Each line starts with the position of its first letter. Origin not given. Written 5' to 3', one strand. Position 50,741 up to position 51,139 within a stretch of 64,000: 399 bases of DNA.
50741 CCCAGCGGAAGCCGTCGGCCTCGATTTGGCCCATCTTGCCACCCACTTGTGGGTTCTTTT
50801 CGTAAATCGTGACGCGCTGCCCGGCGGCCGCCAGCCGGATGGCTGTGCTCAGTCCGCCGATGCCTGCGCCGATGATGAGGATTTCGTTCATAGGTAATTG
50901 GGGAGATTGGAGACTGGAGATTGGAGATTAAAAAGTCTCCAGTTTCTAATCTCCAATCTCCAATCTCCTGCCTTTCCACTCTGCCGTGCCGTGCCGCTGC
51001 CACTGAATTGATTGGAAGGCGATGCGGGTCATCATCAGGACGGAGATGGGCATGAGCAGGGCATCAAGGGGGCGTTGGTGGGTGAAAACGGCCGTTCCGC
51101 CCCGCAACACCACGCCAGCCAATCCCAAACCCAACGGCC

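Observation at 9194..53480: Repeat hairpin elements sit in frame inside conserved protein-coding genes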

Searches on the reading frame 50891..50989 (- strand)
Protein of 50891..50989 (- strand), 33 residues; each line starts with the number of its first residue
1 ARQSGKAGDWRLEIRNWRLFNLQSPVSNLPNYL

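Call 96: search_protein_representatives(protein=window:50891-50989:-)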
Query: 33 residues. Proteins with E-value up to 0.001 (for the whole library): 8; up to 1e-10: 1; up to 1e-30: 0. The best 8 are listed.
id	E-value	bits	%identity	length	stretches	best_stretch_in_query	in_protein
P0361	9.7e-16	70.4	33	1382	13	11-28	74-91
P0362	4.0e-06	41.4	40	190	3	6-30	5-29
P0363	5.4e-06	41.0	64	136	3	7-26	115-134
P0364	2.2e-05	39.1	29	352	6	9-26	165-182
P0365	1.8e-04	36.4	100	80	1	13-13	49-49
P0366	1.9e-04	36.3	42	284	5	9-26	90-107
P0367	2.7e-04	35.9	73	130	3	6-19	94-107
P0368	5.7e-04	34.9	66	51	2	5-31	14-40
